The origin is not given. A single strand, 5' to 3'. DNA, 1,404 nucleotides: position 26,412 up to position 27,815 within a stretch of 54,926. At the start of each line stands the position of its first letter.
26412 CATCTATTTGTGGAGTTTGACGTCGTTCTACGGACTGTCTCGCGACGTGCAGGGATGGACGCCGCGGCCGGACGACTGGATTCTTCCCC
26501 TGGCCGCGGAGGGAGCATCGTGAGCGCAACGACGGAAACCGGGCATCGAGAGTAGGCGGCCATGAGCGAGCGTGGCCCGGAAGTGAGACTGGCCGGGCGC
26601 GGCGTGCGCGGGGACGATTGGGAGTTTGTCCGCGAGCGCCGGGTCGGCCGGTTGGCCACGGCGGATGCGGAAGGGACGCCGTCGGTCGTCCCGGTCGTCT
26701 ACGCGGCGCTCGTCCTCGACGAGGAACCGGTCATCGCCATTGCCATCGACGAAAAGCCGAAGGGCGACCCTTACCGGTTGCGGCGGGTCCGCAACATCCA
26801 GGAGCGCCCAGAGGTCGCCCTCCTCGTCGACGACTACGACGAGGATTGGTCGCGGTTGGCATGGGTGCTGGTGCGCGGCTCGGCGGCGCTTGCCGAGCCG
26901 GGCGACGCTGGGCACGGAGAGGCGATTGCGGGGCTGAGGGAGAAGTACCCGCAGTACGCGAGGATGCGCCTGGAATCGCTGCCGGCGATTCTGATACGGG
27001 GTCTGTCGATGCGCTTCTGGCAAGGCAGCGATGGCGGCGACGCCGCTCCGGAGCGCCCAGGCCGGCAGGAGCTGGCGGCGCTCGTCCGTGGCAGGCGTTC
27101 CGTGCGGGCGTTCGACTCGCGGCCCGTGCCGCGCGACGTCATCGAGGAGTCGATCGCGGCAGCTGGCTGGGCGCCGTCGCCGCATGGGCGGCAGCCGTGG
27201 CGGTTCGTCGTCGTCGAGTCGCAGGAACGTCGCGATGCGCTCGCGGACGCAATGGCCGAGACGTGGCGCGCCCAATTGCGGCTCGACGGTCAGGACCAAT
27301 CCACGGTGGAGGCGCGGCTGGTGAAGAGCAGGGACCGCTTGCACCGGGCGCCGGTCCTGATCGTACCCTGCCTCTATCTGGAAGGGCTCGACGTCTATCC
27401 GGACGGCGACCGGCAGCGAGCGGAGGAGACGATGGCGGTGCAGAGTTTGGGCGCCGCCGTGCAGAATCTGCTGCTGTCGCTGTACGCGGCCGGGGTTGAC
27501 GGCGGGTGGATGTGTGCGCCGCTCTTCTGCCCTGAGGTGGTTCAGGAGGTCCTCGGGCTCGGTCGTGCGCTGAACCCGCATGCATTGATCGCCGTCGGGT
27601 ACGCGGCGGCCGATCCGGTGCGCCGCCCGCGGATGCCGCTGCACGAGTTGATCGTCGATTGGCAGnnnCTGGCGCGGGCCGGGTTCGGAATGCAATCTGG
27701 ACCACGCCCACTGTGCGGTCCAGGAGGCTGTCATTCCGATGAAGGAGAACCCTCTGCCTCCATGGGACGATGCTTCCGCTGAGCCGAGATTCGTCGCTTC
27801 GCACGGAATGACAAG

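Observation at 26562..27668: PPOX-domain::FbiB-C-terminal-like nitroreductase fusion; the FbiB function appears split and rewired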

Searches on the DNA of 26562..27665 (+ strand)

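Call 33: search_rna_families(sources=[L001, L002, L003, L007, L008, L009, L010, L015, L018, L023], threshold=gathering)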
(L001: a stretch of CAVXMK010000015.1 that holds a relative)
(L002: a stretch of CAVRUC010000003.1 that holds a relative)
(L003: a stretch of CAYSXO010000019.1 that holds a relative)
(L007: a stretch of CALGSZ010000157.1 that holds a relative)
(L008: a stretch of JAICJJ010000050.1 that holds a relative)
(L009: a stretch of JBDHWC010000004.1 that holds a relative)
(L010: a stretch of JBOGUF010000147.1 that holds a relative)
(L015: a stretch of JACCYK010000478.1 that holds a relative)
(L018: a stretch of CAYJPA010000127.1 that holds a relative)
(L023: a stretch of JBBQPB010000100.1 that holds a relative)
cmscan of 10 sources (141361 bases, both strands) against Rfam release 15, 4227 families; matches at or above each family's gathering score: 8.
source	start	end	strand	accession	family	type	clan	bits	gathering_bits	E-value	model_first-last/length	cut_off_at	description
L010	4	151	+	RF00050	FMN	Cis-reg; riboswitch;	-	92.8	66.2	1.1e-19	1-138/138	no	FMN riboswitch aptamer (RFN element)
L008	48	197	+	RF00050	FMN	Cis-reg; riboswitch;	-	91.6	66.2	2.4e-19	1-138/138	no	FMN riboswitch aptamer (RFN element)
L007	5956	6103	+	RF00050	FMN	Cis-reg; riboswitch;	-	89.3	66.2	9.7e-19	1-138/138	no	FMN riboswitch aptamer (RFN element)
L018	152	297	+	RF00050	FMN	Cis-reg; riboswitch;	-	87.9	66.2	2.3e-18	1-138/138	no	FMN riboswitch aptamer (RFN element)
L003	4199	4349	+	RF00050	FMN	Cis-reg; riboswitch;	-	84.6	66.2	1.9e-17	1-138/138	no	FMN riboswitch aptamer (RFN element)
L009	118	267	+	RF00050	FMN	Cis-reg; riboswitch;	-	84.6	66.2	1.8e-17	1-138/138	no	FMN riboswitch aptamer (RFN element)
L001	6107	6257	+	RF00050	FMN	Cis-reg; riboswitch;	-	82.3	66.2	8.3e-17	1-138/138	no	FMN riboswitch aptamer (RFN element)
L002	6173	6323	+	RF00050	FMN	Cis-reg; riboswitch;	-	80.7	66.2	2.2e-16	1-138/138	no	FMN riboswitch aptamer (RFN element)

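Call 34: search_rna_families(sources=[L028, L033, L035, L036, L039, L047, L050, L056, L030], threshold=gathering)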
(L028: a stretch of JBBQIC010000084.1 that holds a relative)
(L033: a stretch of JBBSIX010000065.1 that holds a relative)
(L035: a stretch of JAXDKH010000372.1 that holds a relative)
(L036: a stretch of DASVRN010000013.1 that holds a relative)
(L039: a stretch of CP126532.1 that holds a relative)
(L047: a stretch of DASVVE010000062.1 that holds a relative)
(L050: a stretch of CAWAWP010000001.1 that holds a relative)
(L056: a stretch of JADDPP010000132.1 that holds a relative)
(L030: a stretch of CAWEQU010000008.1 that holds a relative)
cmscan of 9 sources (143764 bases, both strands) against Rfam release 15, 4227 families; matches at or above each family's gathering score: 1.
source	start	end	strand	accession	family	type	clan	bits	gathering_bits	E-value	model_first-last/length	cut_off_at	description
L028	10479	10563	+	RF00005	tRNA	Gene; tRNA;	CL00001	51.9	29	6.6e-08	1-71/71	no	tRNA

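Call 48: search_rna_families(sources=[L081, L014, L016, L021, L022, L077, L037], threshold=gathering)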
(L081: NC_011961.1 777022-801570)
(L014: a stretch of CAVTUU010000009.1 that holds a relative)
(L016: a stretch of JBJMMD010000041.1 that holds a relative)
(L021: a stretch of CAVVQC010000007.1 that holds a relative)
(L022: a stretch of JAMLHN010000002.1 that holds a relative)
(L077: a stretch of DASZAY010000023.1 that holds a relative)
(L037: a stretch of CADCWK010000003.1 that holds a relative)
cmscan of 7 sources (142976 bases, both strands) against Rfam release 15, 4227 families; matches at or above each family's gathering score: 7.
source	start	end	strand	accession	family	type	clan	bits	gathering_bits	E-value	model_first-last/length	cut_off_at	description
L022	6045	6192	+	RF00050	FMN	Cis-reg; riboswitch;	-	92.9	66.2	1e-19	1-138/138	no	FMN riboswitch aptamer (RFN element)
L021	6160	6307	+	RF00050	FMN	Cis-reg; riboswitch;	-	90.4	66.2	5e-19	1-138/138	no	FMN riboswitch aptamer (RFN element)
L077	4323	4493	+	RF00050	FMN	Cis-reg; riboswitch;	-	87.2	66.2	3.9e-18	1-138/138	no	FMN riboswitch aptamer (RFN element)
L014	6207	6353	+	RF00050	FMN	Cis-reg; riboswitch;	-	85.5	66.2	1.1e-17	1-138/138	no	FMN riboswitch aptamer (RFN element)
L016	6000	6146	+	RF00050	FMN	Cis-reg; riboswitch;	-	82.8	66.2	5.9e-17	1-138/138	no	FMN riboswitch aptamer (RFN element)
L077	2849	2957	+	RF00059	TPP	Cis-reg; riboswitch;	-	58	54.3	2e-08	1-105/105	no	TPP riboswitch aptamer (THI element)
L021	20341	20484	+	RF00174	Cobalamin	Cis-reg; riboswitch;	CL00101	39.2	31.5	4.8e-06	1-189/189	no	Cobalamin riboswitch aptamer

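Call 56: search_rna_families(sources=[L085, L087, L088], threshold=gathering)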
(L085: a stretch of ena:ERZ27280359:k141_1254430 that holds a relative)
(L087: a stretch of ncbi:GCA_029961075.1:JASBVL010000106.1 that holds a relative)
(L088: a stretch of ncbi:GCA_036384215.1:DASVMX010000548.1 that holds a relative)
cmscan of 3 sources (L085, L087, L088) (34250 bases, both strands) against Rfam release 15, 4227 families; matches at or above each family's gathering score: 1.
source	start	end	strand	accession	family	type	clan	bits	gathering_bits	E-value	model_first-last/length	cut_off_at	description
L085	3681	3819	+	RF00050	FMN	Cis-reg; riboswitch;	-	92.4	66.2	3.4e-20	1-138/138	no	FMN riboswitch aptamer (RFN element)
